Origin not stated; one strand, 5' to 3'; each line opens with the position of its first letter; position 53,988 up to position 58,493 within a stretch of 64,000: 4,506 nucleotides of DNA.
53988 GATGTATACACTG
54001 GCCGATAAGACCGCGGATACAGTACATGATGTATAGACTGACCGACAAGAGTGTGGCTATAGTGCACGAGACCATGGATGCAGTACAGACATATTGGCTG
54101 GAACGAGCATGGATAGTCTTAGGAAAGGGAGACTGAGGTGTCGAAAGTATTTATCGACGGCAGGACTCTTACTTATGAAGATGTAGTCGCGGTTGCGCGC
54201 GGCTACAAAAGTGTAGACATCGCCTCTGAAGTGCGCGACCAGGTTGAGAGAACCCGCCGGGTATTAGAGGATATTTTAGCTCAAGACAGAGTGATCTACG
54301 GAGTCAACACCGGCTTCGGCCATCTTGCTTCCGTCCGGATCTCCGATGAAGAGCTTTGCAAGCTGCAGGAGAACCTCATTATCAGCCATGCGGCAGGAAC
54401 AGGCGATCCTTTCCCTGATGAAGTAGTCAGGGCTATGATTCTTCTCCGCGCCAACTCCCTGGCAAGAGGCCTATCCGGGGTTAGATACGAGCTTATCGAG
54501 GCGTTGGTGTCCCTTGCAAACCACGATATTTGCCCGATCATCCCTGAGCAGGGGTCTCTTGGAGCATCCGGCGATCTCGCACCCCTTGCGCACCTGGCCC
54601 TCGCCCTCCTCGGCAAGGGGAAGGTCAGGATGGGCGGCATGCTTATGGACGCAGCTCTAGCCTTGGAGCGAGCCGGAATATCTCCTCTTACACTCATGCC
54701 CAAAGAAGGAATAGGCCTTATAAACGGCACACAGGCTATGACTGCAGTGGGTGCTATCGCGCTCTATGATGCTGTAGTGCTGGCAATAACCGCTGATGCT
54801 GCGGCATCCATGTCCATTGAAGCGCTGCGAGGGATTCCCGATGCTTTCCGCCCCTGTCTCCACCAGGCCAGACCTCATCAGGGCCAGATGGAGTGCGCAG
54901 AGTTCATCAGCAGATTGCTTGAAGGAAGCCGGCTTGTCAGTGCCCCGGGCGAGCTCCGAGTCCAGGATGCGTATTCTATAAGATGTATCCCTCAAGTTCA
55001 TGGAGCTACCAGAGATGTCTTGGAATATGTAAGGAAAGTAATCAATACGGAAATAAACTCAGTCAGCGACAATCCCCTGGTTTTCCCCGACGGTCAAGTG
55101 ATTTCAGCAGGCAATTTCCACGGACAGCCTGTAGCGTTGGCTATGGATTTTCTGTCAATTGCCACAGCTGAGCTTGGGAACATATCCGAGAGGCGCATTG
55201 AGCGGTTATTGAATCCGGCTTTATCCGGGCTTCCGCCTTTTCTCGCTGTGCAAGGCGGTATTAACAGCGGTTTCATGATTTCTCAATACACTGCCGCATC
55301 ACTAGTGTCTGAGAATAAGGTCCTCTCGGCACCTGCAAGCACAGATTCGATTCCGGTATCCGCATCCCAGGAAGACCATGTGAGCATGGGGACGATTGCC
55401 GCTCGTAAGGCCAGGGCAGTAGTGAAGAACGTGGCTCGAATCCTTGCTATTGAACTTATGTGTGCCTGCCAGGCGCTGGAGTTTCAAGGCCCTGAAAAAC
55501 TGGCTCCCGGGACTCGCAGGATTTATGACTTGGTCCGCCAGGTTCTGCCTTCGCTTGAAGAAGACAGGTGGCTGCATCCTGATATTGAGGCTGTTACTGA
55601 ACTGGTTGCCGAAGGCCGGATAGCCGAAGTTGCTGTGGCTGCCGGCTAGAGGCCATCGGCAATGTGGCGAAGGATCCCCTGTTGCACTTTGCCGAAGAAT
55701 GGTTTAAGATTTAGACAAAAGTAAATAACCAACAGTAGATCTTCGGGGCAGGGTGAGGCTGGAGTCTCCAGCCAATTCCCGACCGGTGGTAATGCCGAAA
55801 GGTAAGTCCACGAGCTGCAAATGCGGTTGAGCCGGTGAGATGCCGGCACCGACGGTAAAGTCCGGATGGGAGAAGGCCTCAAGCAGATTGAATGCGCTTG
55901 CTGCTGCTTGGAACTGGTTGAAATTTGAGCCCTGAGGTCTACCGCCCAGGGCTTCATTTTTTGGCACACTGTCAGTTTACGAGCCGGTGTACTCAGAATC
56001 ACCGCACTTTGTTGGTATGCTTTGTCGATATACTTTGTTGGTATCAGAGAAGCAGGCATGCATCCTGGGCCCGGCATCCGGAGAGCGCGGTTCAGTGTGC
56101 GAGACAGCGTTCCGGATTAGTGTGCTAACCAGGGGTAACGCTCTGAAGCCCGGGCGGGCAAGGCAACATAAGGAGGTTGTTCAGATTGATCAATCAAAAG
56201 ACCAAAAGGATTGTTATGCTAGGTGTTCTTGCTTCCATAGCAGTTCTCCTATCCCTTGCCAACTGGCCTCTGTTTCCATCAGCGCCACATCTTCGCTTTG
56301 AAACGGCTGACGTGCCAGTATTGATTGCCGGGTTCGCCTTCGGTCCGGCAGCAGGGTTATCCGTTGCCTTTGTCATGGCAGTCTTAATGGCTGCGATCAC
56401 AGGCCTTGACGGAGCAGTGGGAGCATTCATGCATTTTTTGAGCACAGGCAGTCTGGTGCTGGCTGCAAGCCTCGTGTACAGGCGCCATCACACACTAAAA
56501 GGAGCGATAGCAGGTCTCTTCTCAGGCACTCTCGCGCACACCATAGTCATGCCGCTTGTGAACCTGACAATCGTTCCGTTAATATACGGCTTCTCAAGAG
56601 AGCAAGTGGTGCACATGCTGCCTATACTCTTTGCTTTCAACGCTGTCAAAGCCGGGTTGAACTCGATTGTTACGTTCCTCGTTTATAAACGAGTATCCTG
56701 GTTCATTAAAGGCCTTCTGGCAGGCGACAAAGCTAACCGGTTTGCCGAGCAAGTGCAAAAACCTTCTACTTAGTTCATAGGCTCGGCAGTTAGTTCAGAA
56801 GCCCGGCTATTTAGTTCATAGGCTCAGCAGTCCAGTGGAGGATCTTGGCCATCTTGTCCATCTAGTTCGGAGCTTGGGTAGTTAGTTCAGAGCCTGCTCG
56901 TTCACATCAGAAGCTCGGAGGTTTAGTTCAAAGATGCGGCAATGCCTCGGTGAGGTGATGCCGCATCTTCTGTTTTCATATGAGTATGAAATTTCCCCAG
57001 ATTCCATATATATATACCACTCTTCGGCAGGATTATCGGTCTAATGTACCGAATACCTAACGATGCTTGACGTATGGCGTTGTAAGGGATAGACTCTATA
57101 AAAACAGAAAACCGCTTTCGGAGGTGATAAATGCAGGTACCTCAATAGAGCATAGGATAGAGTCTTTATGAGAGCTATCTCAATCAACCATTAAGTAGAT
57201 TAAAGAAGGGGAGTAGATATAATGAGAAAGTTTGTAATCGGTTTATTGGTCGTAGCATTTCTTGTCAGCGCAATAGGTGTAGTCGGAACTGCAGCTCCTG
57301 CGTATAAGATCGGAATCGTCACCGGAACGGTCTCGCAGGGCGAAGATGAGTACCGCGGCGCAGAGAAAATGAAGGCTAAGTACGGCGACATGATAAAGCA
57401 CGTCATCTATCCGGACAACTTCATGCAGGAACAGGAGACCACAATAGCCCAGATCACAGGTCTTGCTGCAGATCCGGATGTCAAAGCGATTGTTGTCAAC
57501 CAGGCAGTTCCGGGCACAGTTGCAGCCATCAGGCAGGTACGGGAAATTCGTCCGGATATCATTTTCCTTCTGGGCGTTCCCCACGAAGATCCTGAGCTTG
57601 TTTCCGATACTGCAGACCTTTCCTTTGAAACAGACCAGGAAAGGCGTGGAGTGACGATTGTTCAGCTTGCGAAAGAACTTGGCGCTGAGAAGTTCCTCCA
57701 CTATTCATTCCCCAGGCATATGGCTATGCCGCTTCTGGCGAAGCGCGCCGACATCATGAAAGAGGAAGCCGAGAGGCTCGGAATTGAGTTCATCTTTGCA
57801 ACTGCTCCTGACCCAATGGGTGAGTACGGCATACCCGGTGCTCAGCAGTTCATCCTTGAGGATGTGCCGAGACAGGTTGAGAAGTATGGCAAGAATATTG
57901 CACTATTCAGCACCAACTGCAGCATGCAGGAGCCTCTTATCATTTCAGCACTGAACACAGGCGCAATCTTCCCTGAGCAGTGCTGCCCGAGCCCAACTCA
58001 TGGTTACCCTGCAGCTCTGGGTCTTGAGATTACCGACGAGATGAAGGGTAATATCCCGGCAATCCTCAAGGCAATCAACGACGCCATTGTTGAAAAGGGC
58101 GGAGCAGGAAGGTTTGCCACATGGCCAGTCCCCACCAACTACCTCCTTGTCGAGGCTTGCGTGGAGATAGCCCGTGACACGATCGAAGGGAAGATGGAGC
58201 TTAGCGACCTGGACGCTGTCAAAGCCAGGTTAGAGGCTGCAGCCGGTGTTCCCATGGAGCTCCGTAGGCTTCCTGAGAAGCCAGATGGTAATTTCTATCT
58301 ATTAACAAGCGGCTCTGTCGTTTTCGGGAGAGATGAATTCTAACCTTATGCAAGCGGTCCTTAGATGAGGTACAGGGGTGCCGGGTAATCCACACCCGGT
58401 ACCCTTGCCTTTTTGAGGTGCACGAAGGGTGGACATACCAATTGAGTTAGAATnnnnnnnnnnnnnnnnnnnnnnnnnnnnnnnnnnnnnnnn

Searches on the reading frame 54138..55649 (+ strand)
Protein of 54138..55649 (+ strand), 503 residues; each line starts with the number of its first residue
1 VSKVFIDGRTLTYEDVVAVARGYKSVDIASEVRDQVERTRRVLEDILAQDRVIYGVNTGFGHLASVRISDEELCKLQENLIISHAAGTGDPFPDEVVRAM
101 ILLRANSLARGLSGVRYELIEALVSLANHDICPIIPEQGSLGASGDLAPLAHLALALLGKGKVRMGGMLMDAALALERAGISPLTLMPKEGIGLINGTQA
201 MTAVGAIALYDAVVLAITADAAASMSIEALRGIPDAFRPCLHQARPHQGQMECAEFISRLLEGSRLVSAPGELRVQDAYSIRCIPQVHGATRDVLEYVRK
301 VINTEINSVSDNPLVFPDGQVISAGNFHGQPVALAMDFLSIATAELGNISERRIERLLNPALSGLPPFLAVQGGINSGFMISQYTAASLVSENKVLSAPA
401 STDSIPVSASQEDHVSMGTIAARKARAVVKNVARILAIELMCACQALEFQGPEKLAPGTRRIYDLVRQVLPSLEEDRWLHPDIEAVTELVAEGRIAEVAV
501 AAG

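Call 7: search_protein_families(library=pfam, proteins=[window:54138-55649:+])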
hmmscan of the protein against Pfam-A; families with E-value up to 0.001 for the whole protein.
window:54138-55649:+ (503 aa): 1 family
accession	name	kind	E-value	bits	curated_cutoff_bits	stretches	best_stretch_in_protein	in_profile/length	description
PF00221.24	Lyase_aromatic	-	7.5e-202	671.5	27.3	1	11-468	1-466/466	Aromatic amino acid lyase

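Call 9: find_encoding_contigs(protein=window:54138-55649:+, flank=3000, max_places=6)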
Protein window:54138-55649:+ (503 aa): 23 contigs read that carry it; 6 places shown.
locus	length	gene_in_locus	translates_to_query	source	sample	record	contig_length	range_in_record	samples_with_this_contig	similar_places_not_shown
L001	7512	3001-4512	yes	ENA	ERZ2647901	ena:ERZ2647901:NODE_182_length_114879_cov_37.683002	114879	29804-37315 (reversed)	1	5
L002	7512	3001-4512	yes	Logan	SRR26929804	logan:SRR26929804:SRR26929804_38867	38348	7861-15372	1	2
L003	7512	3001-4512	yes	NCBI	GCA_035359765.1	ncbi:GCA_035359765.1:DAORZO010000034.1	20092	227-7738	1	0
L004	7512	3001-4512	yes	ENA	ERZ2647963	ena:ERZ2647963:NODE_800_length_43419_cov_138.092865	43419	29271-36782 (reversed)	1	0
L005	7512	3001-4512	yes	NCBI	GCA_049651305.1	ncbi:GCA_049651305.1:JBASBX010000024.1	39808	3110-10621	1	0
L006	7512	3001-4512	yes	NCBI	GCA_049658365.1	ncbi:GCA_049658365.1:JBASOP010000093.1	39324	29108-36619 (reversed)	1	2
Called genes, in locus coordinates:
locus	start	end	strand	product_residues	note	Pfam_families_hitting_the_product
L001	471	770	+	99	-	-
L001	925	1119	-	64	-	-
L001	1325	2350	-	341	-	PF23473:LysM3_LYK4_5 (faint), PF23577:LysM_RLK (faint), PF01476:LysM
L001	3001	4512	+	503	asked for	PF00221:Lyase_aromatic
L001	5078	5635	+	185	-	PF12822:ECF_trnsprt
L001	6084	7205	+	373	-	PF12683:DUF3798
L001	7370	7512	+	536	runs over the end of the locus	PF00005:ABC_tran, PF13304:AAA_21 (faint), PF00005:ABC_tran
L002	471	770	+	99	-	-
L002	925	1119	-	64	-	-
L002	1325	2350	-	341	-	PF23473:LysM3_LYK4_5 (faint), PF23577:LysM_RLK (faint), PF01476:LysM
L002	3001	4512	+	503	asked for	PF00221:Lyase_aromatic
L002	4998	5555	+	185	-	PF12822:ECF_trnsprt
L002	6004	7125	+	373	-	PF12683:DUF3798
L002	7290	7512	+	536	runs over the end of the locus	PF00005:ABC_tran, PF13304:AAA_21 (faint), PF00005:ABC_tran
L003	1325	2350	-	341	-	PF23473:LysM3_LYK4_5 (faint), PF23577:LysM_RLK (faint), PF01476:LysM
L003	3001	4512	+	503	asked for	PF00221:Lyase_aromatic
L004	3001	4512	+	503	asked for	PF00221:Lyase_aromatic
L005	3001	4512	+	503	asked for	PF00221:Lyase_aromatic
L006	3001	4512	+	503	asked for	PF00221:Lyase_aromatic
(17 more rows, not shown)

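Call 16: find_related_loci(query=window:54138-55649:+, collection=genome_contigs, flank=4000)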
Query window:54138-55649:+ (503 aa) in genome_contigs; peptide patterns used: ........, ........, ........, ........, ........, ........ (x = any residue, [..] = any of these).
599 stretches matched a pattern (row limit reached: there are more); 569 encode a relative of the query (tblastn E <= 1e-3); the best 80 are kept; 80 distinct loci.
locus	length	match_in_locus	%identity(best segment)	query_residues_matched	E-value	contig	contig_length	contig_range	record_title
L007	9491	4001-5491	81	1-497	0e+0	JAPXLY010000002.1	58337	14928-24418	MAG: Bacillota bacterium isolate binned_ad_5.35 NODE_488_length_58337_cov_15.599742, whole genome shotgun sequence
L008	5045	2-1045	83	155-502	0e+0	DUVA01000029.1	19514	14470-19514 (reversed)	MAG TPA_asm: Bacillota bacterium isolate AS08sgBPME_304 40240_AS08, whole genome shotgun sequence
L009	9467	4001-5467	58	8-495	0e+0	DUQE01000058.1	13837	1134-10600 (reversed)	MAG TPA_asm: Bacillota bacterium isolate AS08sgBPME_382 132966_AS08, whole genome shotgun sequence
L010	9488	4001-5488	54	1-495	0e+0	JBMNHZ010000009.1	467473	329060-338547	MAG: Lutisporaceae bacterium isolate SBF912LR0HQ0046 contig_37077, whole genome shotgun sequence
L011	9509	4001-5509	56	3-503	0e+0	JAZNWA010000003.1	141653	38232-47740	MAG: Lachnospiraceae bacterium isolate T1900044786_TS20190252.MAGScoT_cleanbin_000017 SGB_2616_k141_2174324, whole genom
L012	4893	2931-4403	56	6-495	0e+0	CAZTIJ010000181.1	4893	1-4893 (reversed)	MAG TPA_asm: uncultured Clostridiaceae bacterium isolate binchicken_co32_482 genome assembly, contig: NODE_31899_length_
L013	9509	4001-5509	58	3-503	0e+0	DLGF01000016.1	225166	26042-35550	MAG TPA_asm: Sporomusaceae bacterium UBA7701 UBA7701_contig_223, whole genome shotgun sequence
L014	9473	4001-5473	57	6-495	0e+0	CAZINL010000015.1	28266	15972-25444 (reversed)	MAG TPA_asm: uncultured Clostridia bacterium isolate binchicken_co152_297 genome assembly, contig: NODE_1935_length_2826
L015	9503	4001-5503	56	2-501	0e+0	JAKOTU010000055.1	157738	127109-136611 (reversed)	MAG: Bacillota bacterium isolate CAAI_maxbin.063_sub k201_553446, whole genome shotgun sequence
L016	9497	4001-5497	54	1-498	0e+0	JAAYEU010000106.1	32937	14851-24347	MAG: Tissierellia bacterium isolate AS07pgkLD_199 84469_AS07, whole genome shotgun sequence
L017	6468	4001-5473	58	1-490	0e+0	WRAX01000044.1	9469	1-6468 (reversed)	MAG: Defluviitaleaceae bacterium isolate Lab288P1bin54 Ga0131853_10031353, whole genome shotgun sequence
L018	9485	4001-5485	57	4-498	0e+0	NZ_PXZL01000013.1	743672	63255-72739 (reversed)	Brevibacillus formosus strain NRRL NRS-863 N863_contig_13, whole genome shotgun sequence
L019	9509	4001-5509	54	3-503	0e+0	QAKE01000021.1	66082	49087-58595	MAG: Bacillota bacterium isolate CIM:MAG 1059 contig_10815, whole genome shotgun sequence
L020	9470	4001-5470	57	6-495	0e+0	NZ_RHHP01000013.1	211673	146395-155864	Brevibacillus centrosporus strain NRRL NRS 664 contig_13, whole genome shotgun sequence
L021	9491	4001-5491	52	1-497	0e+0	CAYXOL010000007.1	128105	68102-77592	MAG TPA_asm: uncultured Clostridium sp. isolate binchicken_co135_7 genome assembly, contig: NODE_314_length_128105_cov_7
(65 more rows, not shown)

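Call 90: search_protein_families(library=ncbifam, proteins=[window:54138-55649:+])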
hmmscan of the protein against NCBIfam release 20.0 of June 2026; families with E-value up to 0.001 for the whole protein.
window:54138-55649:+ (503 aa): 8 families
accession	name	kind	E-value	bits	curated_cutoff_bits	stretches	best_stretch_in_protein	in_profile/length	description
NF006871.0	PRK09367.1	subfamily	2.9e-215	715.7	524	1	2-499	2-501/505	histidine ammonia-lyase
TIGR01225.1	hutH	equivalog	3.7e-213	708.6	539.15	1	4-498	1-497/506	histidine ammonia-lyase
TIGR03832.1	Tyr_2_3_mutase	equivalog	2.2e-142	475.2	501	1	6-489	1-506/507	tyrosine 2,3-aminomutase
TIGR04475.1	Phe_D_beta_mut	equivalog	3.9e-135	451.4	800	1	8-490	7-509/510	phenylalanine aminomutase (D-beta-phenylalanine forming)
NF053541.1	FlxA_rubin_TAL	equivalog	1.9e-117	392.7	700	1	13-490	3-496/498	flexirubin biosynthesis tyrosine ammonia-lyase FlxA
NF041222.1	BagA_FevW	exception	1.2e-105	354.1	1000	1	6-502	3-526/529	bagremycin/ferroverdin biosynthesis tyrosine ammonia-lyase BagA/FevW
TIGR01226.1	phe_am_lyase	equivalog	7.1e-89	298.9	519.15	1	3-450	32-501/680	phenylalanine ammonia-lyase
TIGR04473.1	taxol_Phe_23mut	exception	1.8e-58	198.4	1250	1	3-451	26-498/687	phenylalanine aminomutase (L-beta-phenylalanine forming)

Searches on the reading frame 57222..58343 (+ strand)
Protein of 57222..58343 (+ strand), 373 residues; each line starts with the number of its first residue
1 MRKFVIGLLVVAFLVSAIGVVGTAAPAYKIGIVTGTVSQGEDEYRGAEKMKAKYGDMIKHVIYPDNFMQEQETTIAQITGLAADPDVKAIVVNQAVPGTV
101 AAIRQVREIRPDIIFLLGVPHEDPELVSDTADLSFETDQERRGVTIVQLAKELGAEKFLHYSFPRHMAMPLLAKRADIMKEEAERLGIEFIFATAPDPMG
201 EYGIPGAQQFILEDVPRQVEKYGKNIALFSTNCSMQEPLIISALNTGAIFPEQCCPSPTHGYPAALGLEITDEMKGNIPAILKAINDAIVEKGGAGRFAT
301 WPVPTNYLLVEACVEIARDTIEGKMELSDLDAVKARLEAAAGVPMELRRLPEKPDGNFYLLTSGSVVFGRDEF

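Call 7: search_protein_families(library=pfam, proteins=[window:57222-58343:+])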
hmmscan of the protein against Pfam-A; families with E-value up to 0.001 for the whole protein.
window:57222-58343:+ (373 aa): 1 family
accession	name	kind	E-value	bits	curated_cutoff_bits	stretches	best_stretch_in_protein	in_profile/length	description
PF12683.13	DUF3798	-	2.4e-126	421.2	24.6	1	28-298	1-270/271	Protein of unknown function (DUF3798)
